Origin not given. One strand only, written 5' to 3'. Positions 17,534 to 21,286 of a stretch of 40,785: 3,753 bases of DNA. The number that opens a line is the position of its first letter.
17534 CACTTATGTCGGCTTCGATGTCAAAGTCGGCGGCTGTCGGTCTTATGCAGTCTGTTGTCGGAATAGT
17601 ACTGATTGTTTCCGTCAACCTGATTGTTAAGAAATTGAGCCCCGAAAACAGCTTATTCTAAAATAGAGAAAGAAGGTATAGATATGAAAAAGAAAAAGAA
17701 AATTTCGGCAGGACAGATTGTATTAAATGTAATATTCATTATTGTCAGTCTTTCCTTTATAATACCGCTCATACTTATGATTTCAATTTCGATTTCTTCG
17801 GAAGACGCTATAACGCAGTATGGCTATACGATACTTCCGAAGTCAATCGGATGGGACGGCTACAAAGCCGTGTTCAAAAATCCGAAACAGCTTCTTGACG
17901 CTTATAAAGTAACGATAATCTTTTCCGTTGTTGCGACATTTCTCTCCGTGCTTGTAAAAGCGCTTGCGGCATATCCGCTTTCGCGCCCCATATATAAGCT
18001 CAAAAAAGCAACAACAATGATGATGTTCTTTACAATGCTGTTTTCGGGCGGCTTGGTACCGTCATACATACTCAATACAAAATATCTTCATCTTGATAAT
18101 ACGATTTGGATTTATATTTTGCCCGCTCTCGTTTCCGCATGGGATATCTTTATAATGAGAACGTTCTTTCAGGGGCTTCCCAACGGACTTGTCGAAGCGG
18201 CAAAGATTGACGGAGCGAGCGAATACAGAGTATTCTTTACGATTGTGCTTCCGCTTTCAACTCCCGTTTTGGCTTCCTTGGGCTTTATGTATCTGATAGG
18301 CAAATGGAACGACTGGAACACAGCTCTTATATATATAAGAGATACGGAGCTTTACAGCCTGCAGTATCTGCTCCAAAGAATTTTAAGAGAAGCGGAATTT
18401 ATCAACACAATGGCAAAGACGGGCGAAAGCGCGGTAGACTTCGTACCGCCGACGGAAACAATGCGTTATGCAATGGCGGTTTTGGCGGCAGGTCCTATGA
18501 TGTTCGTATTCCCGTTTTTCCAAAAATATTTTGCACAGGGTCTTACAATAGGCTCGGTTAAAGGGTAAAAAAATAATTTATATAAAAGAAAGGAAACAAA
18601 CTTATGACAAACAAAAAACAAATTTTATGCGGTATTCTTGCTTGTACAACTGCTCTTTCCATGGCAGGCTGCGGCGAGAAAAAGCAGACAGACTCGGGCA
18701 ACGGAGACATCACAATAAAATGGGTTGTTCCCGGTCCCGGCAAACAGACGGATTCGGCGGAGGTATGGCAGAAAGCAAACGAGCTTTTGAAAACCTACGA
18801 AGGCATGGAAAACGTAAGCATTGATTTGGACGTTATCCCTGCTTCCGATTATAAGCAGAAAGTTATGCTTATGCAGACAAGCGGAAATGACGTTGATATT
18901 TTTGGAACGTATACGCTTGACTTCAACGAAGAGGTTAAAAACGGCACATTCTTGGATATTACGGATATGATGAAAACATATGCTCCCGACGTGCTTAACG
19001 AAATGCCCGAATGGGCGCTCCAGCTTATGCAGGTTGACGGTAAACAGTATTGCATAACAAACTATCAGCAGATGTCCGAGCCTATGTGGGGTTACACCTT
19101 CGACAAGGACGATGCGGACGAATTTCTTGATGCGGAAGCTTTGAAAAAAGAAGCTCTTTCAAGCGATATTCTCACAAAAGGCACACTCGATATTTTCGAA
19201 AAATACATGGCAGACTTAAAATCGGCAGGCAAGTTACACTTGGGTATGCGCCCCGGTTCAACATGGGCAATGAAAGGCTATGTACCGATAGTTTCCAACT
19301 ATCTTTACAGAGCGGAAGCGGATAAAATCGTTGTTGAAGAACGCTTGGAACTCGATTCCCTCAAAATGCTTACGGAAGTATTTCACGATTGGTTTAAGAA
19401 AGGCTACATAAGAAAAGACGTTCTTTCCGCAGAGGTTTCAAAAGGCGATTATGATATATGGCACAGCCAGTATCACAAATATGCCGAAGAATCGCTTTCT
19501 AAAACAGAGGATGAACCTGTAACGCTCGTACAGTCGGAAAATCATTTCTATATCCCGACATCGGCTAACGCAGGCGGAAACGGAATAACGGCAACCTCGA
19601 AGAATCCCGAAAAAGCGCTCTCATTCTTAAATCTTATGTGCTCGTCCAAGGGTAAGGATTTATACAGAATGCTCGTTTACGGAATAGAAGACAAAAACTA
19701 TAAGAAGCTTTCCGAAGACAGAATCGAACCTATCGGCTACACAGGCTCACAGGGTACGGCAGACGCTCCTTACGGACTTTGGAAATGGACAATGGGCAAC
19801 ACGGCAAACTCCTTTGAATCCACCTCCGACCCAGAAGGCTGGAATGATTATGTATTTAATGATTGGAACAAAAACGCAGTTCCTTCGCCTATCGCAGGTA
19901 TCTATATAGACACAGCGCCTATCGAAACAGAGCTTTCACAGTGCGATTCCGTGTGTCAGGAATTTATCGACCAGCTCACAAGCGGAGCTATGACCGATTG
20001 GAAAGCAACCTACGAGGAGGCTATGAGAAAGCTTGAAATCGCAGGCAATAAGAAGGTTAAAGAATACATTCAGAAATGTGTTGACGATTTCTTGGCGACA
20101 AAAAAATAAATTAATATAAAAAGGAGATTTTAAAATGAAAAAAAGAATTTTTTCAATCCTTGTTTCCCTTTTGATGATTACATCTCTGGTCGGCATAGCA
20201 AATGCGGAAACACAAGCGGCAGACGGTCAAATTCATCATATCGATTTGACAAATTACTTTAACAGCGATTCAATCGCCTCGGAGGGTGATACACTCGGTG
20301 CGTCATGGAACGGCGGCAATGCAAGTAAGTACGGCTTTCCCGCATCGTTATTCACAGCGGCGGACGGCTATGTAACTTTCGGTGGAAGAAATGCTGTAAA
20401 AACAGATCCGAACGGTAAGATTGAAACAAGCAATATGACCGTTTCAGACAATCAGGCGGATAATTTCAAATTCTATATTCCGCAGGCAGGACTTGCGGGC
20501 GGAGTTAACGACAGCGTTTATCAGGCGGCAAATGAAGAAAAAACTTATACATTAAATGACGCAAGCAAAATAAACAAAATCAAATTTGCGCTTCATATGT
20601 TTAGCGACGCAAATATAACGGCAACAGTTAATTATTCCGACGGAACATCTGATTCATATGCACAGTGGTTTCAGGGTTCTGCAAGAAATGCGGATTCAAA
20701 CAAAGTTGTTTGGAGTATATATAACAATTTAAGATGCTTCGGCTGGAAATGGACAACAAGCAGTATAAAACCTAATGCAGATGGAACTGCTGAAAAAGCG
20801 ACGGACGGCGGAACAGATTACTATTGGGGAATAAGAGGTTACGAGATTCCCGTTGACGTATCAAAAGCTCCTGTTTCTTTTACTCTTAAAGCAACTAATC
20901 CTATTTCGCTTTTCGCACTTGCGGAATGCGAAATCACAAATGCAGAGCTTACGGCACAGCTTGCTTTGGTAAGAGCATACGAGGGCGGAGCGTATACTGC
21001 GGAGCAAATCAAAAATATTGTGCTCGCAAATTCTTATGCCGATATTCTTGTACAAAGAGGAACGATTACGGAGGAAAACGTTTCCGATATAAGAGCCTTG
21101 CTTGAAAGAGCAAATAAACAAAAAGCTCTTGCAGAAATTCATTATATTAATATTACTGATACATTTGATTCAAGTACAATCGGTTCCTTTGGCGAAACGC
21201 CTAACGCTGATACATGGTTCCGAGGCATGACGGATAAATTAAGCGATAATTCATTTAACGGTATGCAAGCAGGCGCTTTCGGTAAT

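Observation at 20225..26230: Six copies of an unassigned 280-300 aa module (beta-rich core plus helical spacer) across two adjacent giant proteins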

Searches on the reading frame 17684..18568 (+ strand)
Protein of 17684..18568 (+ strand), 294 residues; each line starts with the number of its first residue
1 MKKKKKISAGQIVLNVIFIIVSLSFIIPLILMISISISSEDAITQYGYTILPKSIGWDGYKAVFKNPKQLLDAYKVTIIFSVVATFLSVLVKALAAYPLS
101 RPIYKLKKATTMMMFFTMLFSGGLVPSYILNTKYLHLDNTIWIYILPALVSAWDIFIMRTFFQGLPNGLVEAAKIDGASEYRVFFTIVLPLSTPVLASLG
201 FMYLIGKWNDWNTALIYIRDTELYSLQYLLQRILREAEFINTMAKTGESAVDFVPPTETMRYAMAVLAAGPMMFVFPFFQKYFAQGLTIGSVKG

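Call 11: search_protein_families(library=pfam, proteins=[window:17684-18568:+], max_evalue=0.001)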
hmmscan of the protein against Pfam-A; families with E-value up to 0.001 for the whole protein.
window:17684-18568:+ (294 aa): 1 family
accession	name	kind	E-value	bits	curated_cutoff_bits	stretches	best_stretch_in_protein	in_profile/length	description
PF00528.27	BPD_transp_1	-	5.1e-09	36.6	26.4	1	101-287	34-182/184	Binding-protein-dependent transport system inner membrane component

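Call 36: find_related_loci(query=window:17684-18568:+, collection=genome_contigs, flank=10000)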
Query window:17684-18568:+ (294 aa) in genome_contigs; peptide patterns used: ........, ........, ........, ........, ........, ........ (x = any residue, [..] = any of these).
315 stretches matched a pattern; 70 encode a relative of the query (tblastn E <= 1e-3); 70 distinct loci.
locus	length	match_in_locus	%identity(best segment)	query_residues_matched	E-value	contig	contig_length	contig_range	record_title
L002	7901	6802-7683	84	1-294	6e-160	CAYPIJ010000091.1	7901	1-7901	MAG TPA_asm: uncultured Oscillospiraceae bacterium isolate SRP350583_co1_449 genome assembly, contig: NODE_14917_length_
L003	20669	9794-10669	62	4-294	2e-124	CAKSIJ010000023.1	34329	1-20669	MAG: uncultured Clostridia bacterium isolate REFINED_METABAT215_TOP10_CONTIGS_1500_ASSEMBLY_K77_MERGED__Nepal_MoBio_Fibe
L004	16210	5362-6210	62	14-294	2e-121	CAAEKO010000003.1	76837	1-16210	MAG TPA_asm: Clostridia bacterium, isolate HGM11523, WGS project CAAEKO010000000 data, contig: ERS537207_61_k99_6880, wh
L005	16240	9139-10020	58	1-294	3e-121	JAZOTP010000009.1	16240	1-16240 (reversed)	MAG: Clostridia bacterium isolate T1900045538_YK20190232.MAGScoT_cleanbin_000037 SGB_7780_k141_1644521, whole genome sho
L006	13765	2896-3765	63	7-294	9e-118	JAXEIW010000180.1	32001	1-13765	MAG: Clostridia bacterium isolate SUG3072 k141_3955461, whole genome shotgun sequence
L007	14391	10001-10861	56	7-294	9e-110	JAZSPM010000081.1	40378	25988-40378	MAG: Candidatus Ornithomonoglobus sp. isolate T1900044546_TS20190012.MAGScoT_cleanbin_000008 SGB_141_k141_1929380, whole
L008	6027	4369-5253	51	1-293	1e-91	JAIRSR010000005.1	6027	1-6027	MAG: Clostridiales bacterium isolate Ct408_bin46 k119_6720667, whole genome shotgun sequence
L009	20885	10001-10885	47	1-294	6e-88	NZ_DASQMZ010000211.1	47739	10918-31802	MAG: Paenibacillus sp. isolate SMAG_U10763 k141_456579, whole genome shotgun sequence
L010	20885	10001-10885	47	1-294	6e-87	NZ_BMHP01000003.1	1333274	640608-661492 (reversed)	Paenibacillus nasutitermitis strain CGMCC 1.15178 sequence03, whole genome shotgun sequence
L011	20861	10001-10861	48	9-294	3e-85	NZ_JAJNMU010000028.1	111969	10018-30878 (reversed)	Paenibacillus periandrae strain PM10 NODE_28_length_111969_cov_38.163499, whole genome shotgun sequence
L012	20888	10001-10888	47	1-294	4e-85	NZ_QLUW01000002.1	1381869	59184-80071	Paenibacillus montanisoli strain RA17 contig_2, whole genome shotgun sequence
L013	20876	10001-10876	46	3-294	9e-85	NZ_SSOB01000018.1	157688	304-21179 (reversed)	Cohnella fermenti strain CC-MHH1044 contig018, whole genome shotgun sequence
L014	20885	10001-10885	47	2-294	2e-84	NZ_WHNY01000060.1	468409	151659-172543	Paenibacillus plantarum strain LMG 31461 Contig_69_91.244, whole genome shotgun sequence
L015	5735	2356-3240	45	1-294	2e-84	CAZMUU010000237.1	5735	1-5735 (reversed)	MAG TPA_asm: uncultured Cytophagia bacterium isolate binchicken_co15_217 genome assembly, contig: NODE_13409_length_5735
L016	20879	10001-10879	46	2-294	2e-84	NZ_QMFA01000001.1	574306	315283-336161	Paenibacillus sp. YN15 scaffold1, whole genome shotgun sequence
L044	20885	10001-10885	78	1-294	5e-147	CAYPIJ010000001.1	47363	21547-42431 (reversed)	MAG TPA_asm: uncultured Oscillospiraceae bacterium isolate SRP350583_co1_449 genome assembly, contig: NODE_1107_length_4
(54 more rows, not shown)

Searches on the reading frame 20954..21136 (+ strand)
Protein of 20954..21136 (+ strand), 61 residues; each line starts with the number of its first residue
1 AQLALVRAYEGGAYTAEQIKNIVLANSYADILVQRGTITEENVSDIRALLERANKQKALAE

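Call 67: search_protein_families(library=pfam, proteins=[window:20954-21136:+], max_evalue=1)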
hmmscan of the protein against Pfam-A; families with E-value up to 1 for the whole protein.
window:20954-21136:+ (61 aa): 2 families
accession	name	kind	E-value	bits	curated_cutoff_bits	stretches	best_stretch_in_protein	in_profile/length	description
PF09693.15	Phage_XkdX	-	0.012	16.1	23.5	1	7-25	6-24/40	Phage uncharacterised protein (Phage_XkdX)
PF01992.21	vATP-synt_AC39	-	0.045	13.5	29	1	4-32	3-31/339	ATP synthase (C/AC39) subunit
